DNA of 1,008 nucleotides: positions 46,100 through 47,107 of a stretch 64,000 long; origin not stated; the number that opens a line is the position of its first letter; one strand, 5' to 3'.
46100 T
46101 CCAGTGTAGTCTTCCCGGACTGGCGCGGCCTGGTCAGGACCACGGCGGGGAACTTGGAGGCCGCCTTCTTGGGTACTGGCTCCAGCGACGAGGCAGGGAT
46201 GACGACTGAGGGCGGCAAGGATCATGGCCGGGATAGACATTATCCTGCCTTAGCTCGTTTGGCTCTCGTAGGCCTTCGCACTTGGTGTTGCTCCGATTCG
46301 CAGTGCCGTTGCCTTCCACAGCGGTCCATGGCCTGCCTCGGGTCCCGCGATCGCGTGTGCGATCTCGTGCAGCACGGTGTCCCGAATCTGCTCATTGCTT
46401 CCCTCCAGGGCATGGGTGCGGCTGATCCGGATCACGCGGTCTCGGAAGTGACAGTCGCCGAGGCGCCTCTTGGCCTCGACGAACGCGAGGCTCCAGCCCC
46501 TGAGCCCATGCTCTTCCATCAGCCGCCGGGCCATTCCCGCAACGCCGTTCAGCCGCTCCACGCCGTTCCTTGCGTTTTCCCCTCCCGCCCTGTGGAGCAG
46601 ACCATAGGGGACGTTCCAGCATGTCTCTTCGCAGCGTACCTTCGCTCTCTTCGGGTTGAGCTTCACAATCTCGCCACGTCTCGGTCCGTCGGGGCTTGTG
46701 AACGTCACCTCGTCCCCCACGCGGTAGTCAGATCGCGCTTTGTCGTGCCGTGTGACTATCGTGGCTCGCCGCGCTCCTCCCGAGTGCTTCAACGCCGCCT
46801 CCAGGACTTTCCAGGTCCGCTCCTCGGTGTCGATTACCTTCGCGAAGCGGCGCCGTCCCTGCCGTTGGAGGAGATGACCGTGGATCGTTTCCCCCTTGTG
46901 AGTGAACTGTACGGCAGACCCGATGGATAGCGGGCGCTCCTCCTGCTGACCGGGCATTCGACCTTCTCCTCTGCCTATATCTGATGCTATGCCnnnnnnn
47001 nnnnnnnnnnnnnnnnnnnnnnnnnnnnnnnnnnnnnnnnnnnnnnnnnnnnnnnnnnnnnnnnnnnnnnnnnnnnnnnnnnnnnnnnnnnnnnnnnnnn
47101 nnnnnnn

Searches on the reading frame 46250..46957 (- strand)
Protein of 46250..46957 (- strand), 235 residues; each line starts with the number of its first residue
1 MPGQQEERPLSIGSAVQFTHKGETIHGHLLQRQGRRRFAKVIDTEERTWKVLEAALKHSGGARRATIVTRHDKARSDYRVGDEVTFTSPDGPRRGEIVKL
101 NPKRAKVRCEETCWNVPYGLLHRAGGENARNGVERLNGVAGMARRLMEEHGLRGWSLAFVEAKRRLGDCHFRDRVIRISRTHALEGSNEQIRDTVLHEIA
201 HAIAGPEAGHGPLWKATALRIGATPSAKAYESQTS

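Call 6: search_protein_families(library=pfam, max_evalue=0.01, proteins=[window:46250-46957:-])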
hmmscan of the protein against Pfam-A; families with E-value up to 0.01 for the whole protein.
window:46250-46957:- (235 aa): 1 family
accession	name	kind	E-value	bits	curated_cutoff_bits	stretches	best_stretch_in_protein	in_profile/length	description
PF10263.15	SprT-like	-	5e-11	42.9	25.6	1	161-225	28-99/108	SprT-like family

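Call 9: search_protein_families(library=padloc, max_evalue=0.01, proteins=[window:46250-46957:-])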
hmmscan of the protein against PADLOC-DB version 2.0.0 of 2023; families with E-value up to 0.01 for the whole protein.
window:46250-46957:- (235 aa): 0 families

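Call 10: search_protein_families(library=ncbifam, max_evalue=0.01, proteins=[window:46250-46957:-])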
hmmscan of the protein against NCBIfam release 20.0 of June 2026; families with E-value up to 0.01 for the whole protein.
window:46250-46957:- (235 aa): 0 families

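Call 29: find_homologous_proteins(query=window:46250-46957:-, max_evalue=0.001)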
Query window:46250-46957:- (235 aa): 516 proteins with E <= 0.001 among 1362 candidates; the best 120 are listed.
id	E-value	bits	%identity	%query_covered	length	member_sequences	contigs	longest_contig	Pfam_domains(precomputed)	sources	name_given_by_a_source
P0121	3.9e-154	529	100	100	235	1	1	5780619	PF10263.16,PF23835.2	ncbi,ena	-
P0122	5.0e-137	473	90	100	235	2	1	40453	PF10263.16,PF23835.2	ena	-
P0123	8.8e-136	469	89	100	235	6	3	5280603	PF10263.16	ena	-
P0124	4.1e-133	460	88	100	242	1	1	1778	PF10263.16,PF23835.2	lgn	-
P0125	1.4e-132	459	88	100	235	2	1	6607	PF10263.16,PF23835.2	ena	-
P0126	2.4e-132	458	88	100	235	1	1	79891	PF10263.16,PF23835.2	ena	-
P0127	7.0e-132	456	88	100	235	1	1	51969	PF10263.16,PF23835.2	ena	-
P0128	1.2e-131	455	88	100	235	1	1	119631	PF10263.16,PF23835.2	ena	-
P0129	1.3e-131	455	88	100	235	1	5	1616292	PF10263.16,PF23835.2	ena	-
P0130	1.5e-131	455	87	100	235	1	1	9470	PF10263.16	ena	-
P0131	2.3e-131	454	88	100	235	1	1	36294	PF10263.16,PF23835.2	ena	-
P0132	3.2e-131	454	88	100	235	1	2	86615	PF10263.16,PF23835.2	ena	-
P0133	5.4e-131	453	88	100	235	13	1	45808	PF10263.16,PF23835.2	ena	-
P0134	9.5e-131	453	88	100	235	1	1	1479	PF10263.16,PF23835.2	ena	-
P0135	1.0e-130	452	87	98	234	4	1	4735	PF10263.16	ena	-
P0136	1.0e-130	452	88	99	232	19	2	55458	PF10263.16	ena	-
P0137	1.4e-130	452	89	99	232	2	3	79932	PF10263.16,PF23835.2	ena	-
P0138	1.7e-130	452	88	99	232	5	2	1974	PF10263.16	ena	-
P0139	4.2e-130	450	87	100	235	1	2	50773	PF10263.16,PF23835.2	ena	-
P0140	5.7e-130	450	87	100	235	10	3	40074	PF10263.16,PF23835.2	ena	-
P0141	7.4e-130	450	87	100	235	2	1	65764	PF10263.16,PF23835.2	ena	-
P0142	1.6e-129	449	85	100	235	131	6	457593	PF10263.16,PF23835.2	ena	-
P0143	2.6e-129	448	86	100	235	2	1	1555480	PF10263.16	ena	-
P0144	3.6e-129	447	87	98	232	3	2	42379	PF10263.16,PF23835.2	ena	-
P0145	3.9e-129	447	86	100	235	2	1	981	PF10263.16,PF23835.2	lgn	-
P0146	4.0e-129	447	85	100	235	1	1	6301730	PF10263.16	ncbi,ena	-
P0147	5.8e-129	447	86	100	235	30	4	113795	PF10263.16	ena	-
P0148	9.0e-129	446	86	100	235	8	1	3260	PF10263.16,PF23835.2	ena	-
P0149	1.4e-128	445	85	100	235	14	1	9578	PF10263.16,PF23835.2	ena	-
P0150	1.6e-128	445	85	100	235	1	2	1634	PF10263.16,PF23835.2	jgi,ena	-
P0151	3.4e-128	444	85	100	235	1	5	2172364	PF10263.16,PF23835.2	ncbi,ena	-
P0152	4.2e-128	444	86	100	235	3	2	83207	PF10263.16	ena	-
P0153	6.5e-128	443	84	100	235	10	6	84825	PF10263.16,PF23835.2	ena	-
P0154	7.5e-128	443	86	100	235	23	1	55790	PF10263.16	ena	-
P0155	9.2e-128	443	85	100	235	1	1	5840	PF10263.16,PF23835.2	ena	-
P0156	1.5e-127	442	85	98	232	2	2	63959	PF10263.16,PF23835.2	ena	-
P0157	2.8e-127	441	85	100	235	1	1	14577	PF10263.16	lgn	-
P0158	3.6e-127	441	86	100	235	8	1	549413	PF10263.16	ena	-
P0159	4.2e-127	441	84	100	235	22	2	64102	PF10263.16,PF23835.2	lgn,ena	-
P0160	5.8e-127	440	85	100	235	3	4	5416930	PF10263.16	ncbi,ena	-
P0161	7.1e-127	440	84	100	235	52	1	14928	PF10263.16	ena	-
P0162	7.7e-127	440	84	100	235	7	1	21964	PF10263.16,PF23835.2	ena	-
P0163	3.9e-126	437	84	100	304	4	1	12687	PF10263.16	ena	-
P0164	4.3e-126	437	84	100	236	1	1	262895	PF10263.16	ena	-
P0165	5.1e-126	437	84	100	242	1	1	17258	PF10263.16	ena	-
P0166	1.1e-125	436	83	100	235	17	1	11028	PF10263.16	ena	-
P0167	2.9e-125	435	82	100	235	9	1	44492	PF10263.16,PF23835.2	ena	-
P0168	7.4e-125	433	83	100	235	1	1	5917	PF10263.16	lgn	-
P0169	9.3e-125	433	83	100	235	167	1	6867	PF10263.16,PF23835.2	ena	-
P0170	2.6e-124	431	83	100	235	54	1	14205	PF10263.16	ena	-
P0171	3.3e-124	431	82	100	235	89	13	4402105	PF10263.16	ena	-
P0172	7.1e-124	430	84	98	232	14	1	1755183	PF10263.16,PF23835.2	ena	-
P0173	7.3e-124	430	83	100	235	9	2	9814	PF10263.16,PF23835.2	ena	-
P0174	7.4e-124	430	83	100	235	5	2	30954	PF10263.16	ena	-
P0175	8.9e-124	430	83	100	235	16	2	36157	PF10263.16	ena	-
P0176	9.3e-124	430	83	98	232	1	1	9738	PF10263.16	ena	-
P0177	9.7e-124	430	83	100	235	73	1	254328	PF10263.16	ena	-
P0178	2.0e-123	429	83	100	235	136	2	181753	PF10263.16,PF23835.2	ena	-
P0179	5.4e-123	427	82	100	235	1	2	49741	PF10263.16,PF23835.2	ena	-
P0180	1.8e-122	425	80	100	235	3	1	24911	PF10263.16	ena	-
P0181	3.6e-122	424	81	100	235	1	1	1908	PF10263.16,PF23835.2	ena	-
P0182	4.0e-122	424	82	100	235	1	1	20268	PF10263.16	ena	-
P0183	4.6e-122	424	82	100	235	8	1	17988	PF10263.16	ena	-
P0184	4.7e-121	421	81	100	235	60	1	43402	PF10263.16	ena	-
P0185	2.5e-119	415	79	100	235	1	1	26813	PF10263.16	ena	-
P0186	3.2e-119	415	80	100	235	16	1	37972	PF10263.16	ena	-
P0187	4.9e-119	414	83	99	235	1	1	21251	PF10263.16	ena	-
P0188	7.1e-118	410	82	97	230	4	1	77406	PF10263.16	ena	-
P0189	2.8e-117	408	79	100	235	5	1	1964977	PF10263.16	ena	-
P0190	6.0e-117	407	82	97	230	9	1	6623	PF10263.16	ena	-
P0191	2.3e-116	405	79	100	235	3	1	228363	PF10263.16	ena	-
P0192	3.2e-115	402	78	100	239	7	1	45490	PF10263.16,PF23835.2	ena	-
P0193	1.0e-114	400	78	99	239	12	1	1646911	PF10263.16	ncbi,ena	-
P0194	1.4e-114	400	78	100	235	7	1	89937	PF10263.16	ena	-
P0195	8.7e-114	397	78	99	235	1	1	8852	PF10263.16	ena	-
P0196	2.8e-113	395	76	100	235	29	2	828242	PF10263.16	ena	-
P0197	1.4e-112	393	77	98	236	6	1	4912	PF10263.16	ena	-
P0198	2.0e-112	393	81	93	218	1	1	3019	PF10263.16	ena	-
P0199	3.9e-112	392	77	100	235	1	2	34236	PF10263.16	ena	-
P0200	4.6e-112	391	77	100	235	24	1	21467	PF10263.16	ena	-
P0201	5.2e-112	391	80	93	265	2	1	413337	PF10263.16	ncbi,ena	-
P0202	6.2e-112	391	79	96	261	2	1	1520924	PF10263.16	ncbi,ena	-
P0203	6.6e-112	391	77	100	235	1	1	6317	PF10263.16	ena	-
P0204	8.2e-112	391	77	100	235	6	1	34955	PF10263.16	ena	-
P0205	8.6e-112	390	81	91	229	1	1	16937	PF10263.16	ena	-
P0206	8.8e-112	390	76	100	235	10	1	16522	PF10263.16,PF23835.2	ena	-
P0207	1.7e-111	390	74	100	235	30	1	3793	PF10263.16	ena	-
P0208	1.3e-109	383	75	100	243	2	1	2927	PF10263.16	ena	-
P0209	6.3e-109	381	77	96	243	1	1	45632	PF10263.16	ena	-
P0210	6.9e-109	381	76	99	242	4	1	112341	PF10263.16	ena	-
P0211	4.4e-108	378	73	100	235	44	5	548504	PF10263.16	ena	-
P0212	2.3e-107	376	71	99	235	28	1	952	PF10263.16,PF23835.2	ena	-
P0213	3.1e-107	376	71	100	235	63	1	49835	PF10263.16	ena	-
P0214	3.5e-107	375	73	99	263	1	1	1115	PF10263.16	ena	-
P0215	1.2e-106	374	72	100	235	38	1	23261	PF10263.16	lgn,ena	-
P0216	1.7e-106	373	74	100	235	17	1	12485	PF10263.16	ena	-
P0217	8.3e-106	371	72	99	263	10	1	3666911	PF10263.16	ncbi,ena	-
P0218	8.7e-106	371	72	100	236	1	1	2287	PF10263.16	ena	-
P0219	9.7e-104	364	73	98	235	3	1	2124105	PF10263.16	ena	-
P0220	1.3e-103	364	83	86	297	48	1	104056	PF00239.27,PF10263.16,PF23835.2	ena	-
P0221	1.9e-103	363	73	99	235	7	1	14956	PF10263.16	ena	-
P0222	2.0e-103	363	72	97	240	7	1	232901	PF10263.16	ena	-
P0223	2.5e-100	353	70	100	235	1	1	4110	PF10263.16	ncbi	-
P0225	1.6e-97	344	70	99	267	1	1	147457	PF10263.16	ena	-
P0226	2.3e-97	343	69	100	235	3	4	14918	PF10263.16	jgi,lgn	-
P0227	3.1e-97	343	66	100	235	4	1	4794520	PF10263.16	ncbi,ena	-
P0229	3.5e-96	339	67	100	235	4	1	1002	PF10263.16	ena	-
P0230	6.5e-96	339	67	100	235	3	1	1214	PF10263.16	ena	-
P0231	1.6e-94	334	66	100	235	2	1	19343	PF10263.16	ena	-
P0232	5.1e-94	332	67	99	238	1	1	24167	PF10263.16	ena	-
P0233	1.1e-93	331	65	99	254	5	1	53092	PF10263.16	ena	-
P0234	1.5e-93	331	66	99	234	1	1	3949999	PF10263.16,PF23835.2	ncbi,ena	-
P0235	1.5e-93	331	66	99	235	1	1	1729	PF10263.16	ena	-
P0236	3.9e-93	329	64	100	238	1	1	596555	PF10263.16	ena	-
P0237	8.7e-93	328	67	95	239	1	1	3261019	PF10263.16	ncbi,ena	-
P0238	1.4e-92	328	65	99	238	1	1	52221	PF10263.16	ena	-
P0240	2.8e-92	327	66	99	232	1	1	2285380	PF10263.16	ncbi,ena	-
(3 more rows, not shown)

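Call 30: find_related_loci(query=window:46250-46957:-, collection=genome_contigs, flank=10000)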
Query window:46250-46957:- (235 aa) in genome_contigs; peptide patterns used: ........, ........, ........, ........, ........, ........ (x = any residue, [..] = any of these).
599 stretches matched a pattern (row limit reached: there are more); 20 encode a relative of the query (tblastn E <= 1e-3); 20 distinct loci.
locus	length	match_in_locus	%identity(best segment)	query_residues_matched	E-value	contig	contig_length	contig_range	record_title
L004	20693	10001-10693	87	5-235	4e-133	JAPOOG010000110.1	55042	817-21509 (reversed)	MAG: Bryobacterales bacterium isolate APA_bin_29 c_000000387495, whole genome shotgun sequence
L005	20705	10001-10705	84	1-235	2e-131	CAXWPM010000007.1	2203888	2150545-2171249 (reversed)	MAG: Terriglobia bacterium isolate efbce1b4-a74b-437b-95db-3f9b3cfe51ac genome assembly, contig: contig_7, whole genome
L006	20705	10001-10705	84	1-235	2e-131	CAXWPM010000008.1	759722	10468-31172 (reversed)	MAG: Terriglobia bacterium isolate efbce1b4-a74b-437b-95db-3f9b3cfe51ac genome assembly, contig: contig_8, whole genome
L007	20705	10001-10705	84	1-235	5e-131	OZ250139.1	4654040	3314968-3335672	MAG: Vicinamibacterales bacterium isolate 484768f3-921a-4930-8514-f507c87559ee genome assembly, chromosome: 1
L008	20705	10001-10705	76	1-235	1e-114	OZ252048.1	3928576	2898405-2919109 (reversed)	MAG: Paracoccaceae bacterium isolate 1130cd85-3028-4409-a6bb-7f41c1b7d2f9 genome assembly, chromosome: 1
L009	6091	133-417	54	133-227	4e-28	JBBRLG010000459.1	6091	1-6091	MAG: Gemmatales bacterium isolate La1_concoct.277 LA1C_C.277_k141_409717L_6091_cov_13.0000, whole genome shotgun sequenc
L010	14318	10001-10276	53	136-227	3e-26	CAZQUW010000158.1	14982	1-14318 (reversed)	MAG TPA_asm: uncultured Planctomicrobium sp. isolate SRP302895_co1_16 genome assembly, contig: NODE_7655_length_14982_co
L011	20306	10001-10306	48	133-234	3e-25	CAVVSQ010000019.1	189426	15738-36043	MAG: uncultured Planctomycetota bacterium isolate MFD01213.bin.2.21 genome assembly, contig: contig_36399, whole genome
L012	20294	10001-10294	49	130-227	3e-24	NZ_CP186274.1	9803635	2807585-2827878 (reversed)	Singulisphaera sp. PoT chromosome, complete genome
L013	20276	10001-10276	48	136-227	5e-24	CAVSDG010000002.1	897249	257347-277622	MAG: uncultured Planctomycetota bacterium isolate MFD02579.bin.2.28 genome assembly, contig: contig_14149, whole genome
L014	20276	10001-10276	48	142-235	3e-22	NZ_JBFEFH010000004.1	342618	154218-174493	Tautonia sp. JC769 4, whole genome shotgun sequence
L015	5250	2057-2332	46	136-227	6e-22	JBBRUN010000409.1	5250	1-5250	MAG: Gemmatales bacterium isolate La3_concoct.211 La3_concoct.211_K_911460_L_5250_cov_85.4703, whole genome shotgun sequ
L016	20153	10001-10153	82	185-235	4e-21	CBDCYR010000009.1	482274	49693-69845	MAG: Alphaproteobacteria bacterium isolate 61ea418e-1a9a-4c42-89d8-c143e3827dfe genome assembly, contig: contig_9, whole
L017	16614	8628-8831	50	155-222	1e-15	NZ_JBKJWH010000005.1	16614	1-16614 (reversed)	MAG: Mycetocola sp. isolate swi_bin.131 k127_1781630, whole genome shotgun sequence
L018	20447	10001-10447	36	80-224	1e-15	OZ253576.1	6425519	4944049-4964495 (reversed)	MAG: Vicinamibacterales bacterium isolate 6a0cd737-ee79-44fe-98ec-e457d3034484 genome assembly, chromosome: 1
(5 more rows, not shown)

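Call 32: find_encoding_contigs(protein=P0121, flank=10000, max_places=2)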
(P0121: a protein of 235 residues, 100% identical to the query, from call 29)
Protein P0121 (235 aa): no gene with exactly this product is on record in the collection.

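Call 33: find_encoding_contigs(protein=P0171, flank=10000, max_places=6)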
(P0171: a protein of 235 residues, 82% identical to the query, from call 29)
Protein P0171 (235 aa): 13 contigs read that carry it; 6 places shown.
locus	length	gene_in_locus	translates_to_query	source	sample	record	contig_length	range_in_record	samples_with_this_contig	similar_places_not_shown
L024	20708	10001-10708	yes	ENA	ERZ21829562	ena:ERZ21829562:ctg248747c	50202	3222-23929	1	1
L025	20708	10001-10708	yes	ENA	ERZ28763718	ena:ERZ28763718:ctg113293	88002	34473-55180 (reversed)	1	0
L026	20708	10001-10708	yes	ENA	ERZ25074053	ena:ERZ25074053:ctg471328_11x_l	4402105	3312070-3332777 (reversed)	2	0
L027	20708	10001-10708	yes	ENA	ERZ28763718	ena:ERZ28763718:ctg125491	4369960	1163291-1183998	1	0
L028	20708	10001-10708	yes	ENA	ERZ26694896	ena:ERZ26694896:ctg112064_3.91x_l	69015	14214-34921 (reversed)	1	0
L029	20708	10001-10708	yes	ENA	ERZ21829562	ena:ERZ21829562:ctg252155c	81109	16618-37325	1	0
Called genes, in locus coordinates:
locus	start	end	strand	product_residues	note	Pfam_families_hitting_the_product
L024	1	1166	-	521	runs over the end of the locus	-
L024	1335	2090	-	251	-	PF01695:IstB_IS21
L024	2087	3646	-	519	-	PF00665:rve (weak), PF22483:Mu-transpos_C_2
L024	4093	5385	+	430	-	PF00872:Transposase_mut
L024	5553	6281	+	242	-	PF01656:CbiA, PF07015:VirC1, PF09140:MipZ, PF10609:ParA (faint), PF13614:AAA_31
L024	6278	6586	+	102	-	-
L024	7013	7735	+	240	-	PF13610:DDE_Tnp_IS240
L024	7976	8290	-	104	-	PF10387:DUF2442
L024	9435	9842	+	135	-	PF00239:Resolvase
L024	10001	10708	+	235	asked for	PF10263:SprT-like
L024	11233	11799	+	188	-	PF12161:HsdM_N, PF02384:N6_Mtase (weak)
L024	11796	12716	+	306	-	PF02384:N6_Mtase, PF20473:MmeI_Mtase (faint), PF07669:Eco57I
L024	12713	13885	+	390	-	PF01420:Methylase_S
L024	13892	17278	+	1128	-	PF13643:DUF4145, PF04313:HSDR_N (faint), PF00270:DEAD, PF04851:ResIII, PF18766:SWI2_SNF2, PF00271:Helicase_C (weak), PF08463:EcoEI_R_C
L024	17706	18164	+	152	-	PF00578:AhpC-TSA, PF08534:Redoxin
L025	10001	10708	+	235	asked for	PF10263:SprT-like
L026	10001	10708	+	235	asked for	PF10263:SprT-like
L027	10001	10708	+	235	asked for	PF10263:SprT-like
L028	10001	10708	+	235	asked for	PF10263:SprT-like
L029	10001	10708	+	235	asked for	PF10263:SprT-like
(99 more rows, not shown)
